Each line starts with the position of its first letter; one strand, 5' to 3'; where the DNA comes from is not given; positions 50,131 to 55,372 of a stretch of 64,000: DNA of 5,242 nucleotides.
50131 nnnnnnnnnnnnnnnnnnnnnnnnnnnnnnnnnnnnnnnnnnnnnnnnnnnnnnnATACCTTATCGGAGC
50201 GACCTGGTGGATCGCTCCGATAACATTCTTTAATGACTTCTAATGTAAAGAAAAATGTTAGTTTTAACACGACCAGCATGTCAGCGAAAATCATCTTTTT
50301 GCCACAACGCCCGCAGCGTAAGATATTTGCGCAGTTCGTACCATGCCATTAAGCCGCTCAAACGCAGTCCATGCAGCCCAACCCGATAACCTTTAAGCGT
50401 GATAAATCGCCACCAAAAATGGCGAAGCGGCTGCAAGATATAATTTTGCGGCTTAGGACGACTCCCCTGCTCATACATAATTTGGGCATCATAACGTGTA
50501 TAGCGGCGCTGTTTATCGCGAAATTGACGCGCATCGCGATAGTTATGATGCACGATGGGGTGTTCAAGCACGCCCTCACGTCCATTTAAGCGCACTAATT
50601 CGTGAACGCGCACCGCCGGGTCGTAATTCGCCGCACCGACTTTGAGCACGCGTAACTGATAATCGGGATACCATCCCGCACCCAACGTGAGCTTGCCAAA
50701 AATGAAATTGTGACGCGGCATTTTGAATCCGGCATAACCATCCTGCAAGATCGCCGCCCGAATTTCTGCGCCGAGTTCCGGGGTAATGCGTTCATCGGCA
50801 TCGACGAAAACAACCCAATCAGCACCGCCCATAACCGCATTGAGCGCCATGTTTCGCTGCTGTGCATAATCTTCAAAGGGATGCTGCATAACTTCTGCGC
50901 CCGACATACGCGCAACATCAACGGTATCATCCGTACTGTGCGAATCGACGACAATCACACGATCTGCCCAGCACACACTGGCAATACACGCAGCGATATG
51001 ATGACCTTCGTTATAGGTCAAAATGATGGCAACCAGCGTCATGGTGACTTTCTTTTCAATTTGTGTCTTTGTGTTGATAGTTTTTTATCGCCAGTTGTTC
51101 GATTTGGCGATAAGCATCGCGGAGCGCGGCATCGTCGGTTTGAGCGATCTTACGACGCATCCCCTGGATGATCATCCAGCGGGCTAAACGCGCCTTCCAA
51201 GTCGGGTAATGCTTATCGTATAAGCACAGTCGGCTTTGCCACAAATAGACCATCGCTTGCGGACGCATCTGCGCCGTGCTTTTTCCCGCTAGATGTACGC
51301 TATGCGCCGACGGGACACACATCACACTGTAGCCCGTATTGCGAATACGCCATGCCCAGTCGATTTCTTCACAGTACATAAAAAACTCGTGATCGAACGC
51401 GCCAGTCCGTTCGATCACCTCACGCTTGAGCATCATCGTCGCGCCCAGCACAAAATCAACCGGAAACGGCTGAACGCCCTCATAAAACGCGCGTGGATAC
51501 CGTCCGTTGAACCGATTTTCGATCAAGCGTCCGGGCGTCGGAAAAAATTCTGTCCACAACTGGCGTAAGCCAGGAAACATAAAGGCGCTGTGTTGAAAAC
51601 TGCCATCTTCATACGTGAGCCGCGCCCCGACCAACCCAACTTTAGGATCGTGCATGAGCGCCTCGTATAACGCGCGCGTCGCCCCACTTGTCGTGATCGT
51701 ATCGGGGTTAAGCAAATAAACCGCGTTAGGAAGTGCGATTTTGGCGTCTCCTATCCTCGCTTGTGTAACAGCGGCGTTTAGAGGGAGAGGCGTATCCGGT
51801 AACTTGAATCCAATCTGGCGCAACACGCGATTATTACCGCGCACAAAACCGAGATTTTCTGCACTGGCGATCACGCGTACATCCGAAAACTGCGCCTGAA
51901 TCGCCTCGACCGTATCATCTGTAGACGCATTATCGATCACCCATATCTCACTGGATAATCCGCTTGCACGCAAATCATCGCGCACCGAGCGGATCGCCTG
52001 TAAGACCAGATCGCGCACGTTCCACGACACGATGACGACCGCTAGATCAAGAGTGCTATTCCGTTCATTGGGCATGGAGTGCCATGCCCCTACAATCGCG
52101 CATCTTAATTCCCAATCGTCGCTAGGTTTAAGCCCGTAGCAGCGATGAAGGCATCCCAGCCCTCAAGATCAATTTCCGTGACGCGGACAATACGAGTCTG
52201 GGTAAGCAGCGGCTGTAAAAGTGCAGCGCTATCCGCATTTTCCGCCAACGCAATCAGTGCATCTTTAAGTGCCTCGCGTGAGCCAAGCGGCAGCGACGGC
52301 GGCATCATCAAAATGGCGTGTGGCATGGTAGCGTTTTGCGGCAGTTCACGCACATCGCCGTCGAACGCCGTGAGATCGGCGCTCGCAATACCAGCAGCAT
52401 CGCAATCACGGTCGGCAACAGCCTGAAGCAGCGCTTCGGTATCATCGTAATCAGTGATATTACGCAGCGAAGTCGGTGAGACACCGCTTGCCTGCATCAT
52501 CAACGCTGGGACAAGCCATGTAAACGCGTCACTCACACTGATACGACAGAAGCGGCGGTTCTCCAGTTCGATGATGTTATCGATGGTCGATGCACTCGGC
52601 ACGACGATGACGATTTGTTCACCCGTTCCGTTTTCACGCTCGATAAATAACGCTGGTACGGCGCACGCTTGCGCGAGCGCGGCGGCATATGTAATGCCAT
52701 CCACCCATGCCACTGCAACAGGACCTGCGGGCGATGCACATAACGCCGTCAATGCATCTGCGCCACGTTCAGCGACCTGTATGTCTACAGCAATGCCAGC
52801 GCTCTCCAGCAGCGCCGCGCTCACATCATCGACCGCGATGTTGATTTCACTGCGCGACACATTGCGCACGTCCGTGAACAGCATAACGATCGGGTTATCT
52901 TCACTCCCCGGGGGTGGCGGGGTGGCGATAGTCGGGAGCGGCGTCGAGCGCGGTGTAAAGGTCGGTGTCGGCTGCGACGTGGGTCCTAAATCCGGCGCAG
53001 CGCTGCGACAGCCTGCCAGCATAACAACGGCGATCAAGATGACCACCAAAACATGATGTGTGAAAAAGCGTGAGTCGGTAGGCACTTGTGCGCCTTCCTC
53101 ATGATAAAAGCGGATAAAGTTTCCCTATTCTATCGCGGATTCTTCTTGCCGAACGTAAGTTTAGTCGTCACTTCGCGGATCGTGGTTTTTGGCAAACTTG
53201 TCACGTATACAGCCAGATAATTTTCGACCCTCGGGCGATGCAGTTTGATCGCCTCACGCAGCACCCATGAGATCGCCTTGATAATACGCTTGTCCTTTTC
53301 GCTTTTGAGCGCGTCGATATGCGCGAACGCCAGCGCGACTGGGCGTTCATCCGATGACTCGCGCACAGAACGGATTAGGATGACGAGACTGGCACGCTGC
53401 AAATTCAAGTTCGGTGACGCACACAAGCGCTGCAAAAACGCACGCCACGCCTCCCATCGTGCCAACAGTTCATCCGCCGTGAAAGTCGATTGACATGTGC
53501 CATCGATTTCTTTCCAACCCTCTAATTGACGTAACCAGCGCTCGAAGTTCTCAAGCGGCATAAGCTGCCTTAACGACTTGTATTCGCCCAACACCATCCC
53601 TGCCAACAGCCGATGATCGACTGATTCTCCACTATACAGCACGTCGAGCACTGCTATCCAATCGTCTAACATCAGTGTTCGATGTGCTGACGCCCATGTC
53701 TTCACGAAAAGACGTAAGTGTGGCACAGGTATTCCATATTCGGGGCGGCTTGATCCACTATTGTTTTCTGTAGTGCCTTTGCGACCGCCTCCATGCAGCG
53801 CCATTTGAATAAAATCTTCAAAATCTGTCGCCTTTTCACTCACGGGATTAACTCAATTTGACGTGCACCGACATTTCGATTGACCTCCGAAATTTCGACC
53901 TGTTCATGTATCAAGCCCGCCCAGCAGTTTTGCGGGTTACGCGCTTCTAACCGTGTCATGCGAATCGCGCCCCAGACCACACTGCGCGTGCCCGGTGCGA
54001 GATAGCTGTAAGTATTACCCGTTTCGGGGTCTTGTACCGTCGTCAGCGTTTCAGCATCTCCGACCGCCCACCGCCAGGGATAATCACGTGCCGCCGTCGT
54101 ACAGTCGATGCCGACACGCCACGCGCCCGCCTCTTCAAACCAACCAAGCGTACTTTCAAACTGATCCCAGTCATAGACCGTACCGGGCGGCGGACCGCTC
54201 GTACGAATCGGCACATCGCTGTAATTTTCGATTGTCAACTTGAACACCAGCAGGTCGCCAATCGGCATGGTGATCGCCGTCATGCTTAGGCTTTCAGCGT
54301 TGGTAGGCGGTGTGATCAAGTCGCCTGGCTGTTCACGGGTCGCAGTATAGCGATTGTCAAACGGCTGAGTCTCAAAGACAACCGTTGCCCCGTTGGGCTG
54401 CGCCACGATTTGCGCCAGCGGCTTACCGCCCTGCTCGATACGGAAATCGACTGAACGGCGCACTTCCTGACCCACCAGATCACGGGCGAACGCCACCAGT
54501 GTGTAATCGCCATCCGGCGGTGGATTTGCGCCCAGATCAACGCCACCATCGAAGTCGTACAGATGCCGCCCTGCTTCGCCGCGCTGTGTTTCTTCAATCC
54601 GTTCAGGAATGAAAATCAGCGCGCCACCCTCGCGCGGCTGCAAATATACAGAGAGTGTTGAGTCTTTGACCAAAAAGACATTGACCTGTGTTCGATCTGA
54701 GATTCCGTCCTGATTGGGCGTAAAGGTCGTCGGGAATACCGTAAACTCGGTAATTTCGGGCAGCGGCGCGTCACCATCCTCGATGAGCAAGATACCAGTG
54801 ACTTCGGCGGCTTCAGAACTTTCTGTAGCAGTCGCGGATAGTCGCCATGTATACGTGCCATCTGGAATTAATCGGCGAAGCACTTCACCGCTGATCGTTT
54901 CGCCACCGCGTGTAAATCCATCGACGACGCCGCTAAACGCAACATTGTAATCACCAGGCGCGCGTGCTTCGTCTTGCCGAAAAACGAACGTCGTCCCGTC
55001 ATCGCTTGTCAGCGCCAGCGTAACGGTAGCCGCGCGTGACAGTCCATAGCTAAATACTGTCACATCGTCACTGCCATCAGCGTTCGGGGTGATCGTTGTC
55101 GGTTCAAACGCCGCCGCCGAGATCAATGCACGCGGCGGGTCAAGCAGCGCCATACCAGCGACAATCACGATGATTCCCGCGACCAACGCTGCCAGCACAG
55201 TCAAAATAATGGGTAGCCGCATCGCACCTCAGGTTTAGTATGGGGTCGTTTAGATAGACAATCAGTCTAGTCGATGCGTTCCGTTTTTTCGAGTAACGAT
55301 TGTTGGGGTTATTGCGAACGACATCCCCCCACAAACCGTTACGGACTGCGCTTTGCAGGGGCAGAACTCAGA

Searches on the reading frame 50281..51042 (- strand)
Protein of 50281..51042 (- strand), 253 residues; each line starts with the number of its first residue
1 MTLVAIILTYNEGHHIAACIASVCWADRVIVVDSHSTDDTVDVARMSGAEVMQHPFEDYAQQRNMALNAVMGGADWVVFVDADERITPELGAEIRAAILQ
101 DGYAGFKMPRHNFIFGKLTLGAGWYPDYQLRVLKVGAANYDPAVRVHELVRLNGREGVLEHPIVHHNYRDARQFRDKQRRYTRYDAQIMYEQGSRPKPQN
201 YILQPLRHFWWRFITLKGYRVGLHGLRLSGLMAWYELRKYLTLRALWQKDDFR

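Call 5: search_protein_families(library=pfam, proteins=[window:50281-51042:-], max_evalue=0.01)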
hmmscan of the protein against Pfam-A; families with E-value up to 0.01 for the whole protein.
window:50281-51042:- (253 aa): 2 families
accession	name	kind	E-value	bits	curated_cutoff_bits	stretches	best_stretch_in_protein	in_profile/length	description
PF00535.33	Glycos_transf_2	-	4.3e-15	56.5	23.3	1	6-110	3-115/168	Glycosyl transferase family 2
PF13704.12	Glyco_tranf_2_4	-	2.9e-06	28.1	27.5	1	11-86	2-84/98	Glycosyl transferase family 2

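Call 56: search_protein_families(library=ncbifam, proteins=[window:50281-51042:-], max_evalue=0.001)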
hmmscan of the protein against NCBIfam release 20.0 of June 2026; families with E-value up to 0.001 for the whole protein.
window:50281-51042:- (253 aa): 8 families
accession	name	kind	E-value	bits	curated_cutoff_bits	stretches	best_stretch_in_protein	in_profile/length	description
TIGR04195.1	S_glycosyl_SunS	equivalog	9.4e-11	41.2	350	1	4-84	60-142/421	SunS family peptide S-glycosyltransferase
TIGR04283.1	glyco_like_mftF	equivalog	3.6e-10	39.8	182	1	6-103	4-102/221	TIGR04283 family arsenosugar biosynthesis glycosyltransferase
TIGR04182.1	glyco_TIGR04182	equivalog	3.2e-07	30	325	1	5-90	4-89/293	S-layer glycoprotein N-glycosyltransferase AglJ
NF058614.1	PPMAGASynPpgS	equivalog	1.2e-06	28.1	370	1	6-83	5-86/226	polyprenyl-phospho-N-acetylgalactosaminyl synthase PpgS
NF010496.0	PRK13915.1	equivalog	1.4e-06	27.6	262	1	17-98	47-142/307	glucosyl-3-phosphoglycerate synthase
NF041865.1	EpsU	equivalog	5.4e-05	22.4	700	1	6-91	44-140/394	exopolysaccharide biosynthesis GT2 family glycosyltransferase EpsU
NF007482.0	PRK10073.1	equivalog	5.6e-05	22.3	423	1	3-91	8-103/334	glycosyltransferase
NF041391.1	DPhHxTase_Halo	equivalog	0.00021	20.4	375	0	9-83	3-78/213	dolichyl-phosphate hexose transferase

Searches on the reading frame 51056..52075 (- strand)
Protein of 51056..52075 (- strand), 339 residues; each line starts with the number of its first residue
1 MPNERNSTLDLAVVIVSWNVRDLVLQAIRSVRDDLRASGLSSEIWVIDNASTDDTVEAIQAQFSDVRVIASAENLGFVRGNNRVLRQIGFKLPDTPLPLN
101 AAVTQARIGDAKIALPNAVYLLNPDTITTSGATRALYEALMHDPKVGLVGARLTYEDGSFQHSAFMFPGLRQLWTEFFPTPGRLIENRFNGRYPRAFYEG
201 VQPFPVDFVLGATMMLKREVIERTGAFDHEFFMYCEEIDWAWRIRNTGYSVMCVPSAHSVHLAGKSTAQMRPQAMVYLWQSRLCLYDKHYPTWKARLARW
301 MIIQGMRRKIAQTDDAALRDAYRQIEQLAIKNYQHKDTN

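Call 7: search_protein_families(library=pfam, proteins=[window:51056-52075:-], max_evalue=0.01)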
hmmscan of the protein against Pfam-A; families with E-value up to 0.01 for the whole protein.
window:51056-52075:- (339 aa): 4 families
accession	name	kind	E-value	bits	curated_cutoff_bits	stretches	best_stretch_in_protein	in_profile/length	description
PF00535.33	Glycos_transf_2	-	8.9e-13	49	23.3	1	13-87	2-76/168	Glycosyl transferase family 2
PF13641.12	Glyco_tranf_2_3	-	3.8e-09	37.3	27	1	11-270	3-220/230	Glycosyltransferase like family 2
PF13506.12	Glyco_transf_21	-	0.0012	18.8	21.7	1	185-262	79-156/174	Glycosyl transferase family 21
PF13632.12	Glyco_trans_2_3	-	0.0013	19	27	0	208-303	71-142/198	Glycosyl transferase family group 2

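Call 56: search_protein_families(library=ncbifam, proteins=[window:51056-52075:-], max_evalue=0.001)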
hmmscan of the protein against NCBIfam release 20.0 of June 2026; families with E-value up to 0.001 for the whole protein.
window:51056-52075:- (339 aa): 8 families
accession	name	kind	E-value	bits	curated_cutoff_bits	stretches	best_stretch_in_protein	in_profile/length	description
TIGR01556.1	rhamnosyltran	subfamily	3.9e-11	42.7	200.55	1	201-270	140-209/281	rhamnosyltransferase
TIGR03965.1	mycofact_glyco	equivalog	1.6e-08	33.9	280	1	205-262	225-281/467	mycofactocin biosynthesis glycosyltransferase MftF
TIGR03937.1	PgaC_IcaA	equivalog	4.7e-06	25.8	422.3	0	209-263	200-252/407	poly-beta-1,6-N-acetyl-D-glucosamine synthase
NF038302.1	EPS_HpsE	equivalog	4.6e-05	22.5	300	1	9-62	1-54/307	hormogonium polysaccharide biosynthesis glycosyltransferase HpsE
NF010496.0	PRK13915.1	equivalog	0.00014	21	262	1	9-64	31-86/307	glucosyl-3-phosphoglycerate synthase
NF038299.1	EPS_HpsN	equivalog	0.00037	19.6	425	1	202-266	158-225/317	hormogonium polysaccharide biosynthesis glycosyltransferase HpsN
TIGR04195.1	S_glycosyl_SunS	equivalog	0.00068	18.6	350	1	9-71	57-113/421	SunS family peptide S-glycosyltransferase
TIGR04283.1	glyco_like_mftF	equivalog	0.00076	19.1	182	0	28-73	14-58/221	TIGR04283 family arsenosugar biosynthesis glycosyltransferase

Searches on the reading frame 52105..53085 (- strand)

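Call 39: search_protein_families(library=pfam, proteins=[window:52105-53085:-], max_evalue=0.01)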
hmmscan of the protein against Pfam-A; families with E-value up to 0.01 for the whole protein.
window:52105-53085:- (326 aa): 1 family
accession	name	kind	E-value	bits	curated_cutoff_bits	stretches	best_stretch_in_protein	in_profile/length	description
PF12974.12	Phosphonate-bd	-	1.5e-19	70.8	27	1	78-303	9-238/242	ABC transporter, phosphonate, periplasmic substrate-binding protein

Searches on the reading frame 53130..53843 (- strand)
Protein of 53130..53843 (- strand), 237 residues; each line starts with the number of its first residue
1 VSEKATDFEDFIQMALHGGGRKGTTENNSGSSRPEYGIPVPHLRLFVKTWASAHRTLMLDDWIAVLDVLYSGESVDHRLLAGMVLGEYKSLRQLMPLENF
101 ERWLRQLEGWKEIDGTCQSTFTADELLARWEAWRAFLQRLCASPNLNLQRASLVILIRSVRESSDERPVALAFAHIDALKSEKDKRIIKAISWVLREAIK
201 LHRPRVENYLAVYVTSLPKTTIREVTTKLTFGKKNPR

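Call 39: search_protein_families(library=pfam, proteins=[window:53130-53843:-], max_evalue=0.01)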
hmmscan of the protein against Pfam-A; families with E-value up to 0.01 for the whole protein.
window:53130-53843:- (237 aa): 1 family
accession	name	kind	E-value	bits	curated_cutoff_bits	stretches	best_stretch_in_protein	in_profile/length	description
PF08713.17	DNA_alkylation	-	8.3e-27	94.7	21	1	31-228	23-212/213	DNA alkylation repair enzyme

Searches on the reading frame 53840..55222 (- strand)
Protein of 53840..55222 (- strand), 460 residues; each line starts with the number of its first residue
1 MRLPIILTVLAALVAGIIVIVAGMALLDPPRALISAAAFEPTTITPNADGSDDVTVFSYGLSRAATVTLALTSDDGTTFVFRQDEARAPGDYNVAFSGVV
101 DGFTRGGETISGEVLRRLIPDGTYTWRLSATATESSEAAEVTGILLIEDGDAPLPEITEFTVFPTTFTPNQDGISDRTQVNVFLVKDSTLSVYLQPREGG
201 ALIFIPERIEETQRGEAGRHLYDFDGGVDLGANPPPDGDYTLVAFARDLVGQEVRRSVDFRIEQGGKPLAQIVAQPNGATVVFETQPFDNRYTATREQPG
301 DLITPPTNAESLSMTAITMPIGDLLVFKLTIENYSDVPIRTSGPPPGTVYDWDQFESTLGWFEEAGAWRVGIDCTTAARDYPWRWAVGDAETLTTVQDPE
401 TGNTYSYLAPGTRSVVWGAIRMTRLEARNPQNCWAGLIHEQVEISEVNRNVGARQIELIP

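Call 39: search_protein_families(library=pfam, proteins=[window:53840-55222:-], max_evalue=0.01)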
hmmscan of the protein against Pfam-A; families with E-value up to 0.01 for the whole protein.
window:53840-55222:- (460 aa): 1 family
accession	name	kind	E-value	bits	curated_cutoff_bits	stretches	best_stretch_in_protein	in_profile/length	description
PF13585.12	CHU_C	-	0.00031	21.3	27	0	163-193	3-34/86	CHU_C Type IX secretion signal domain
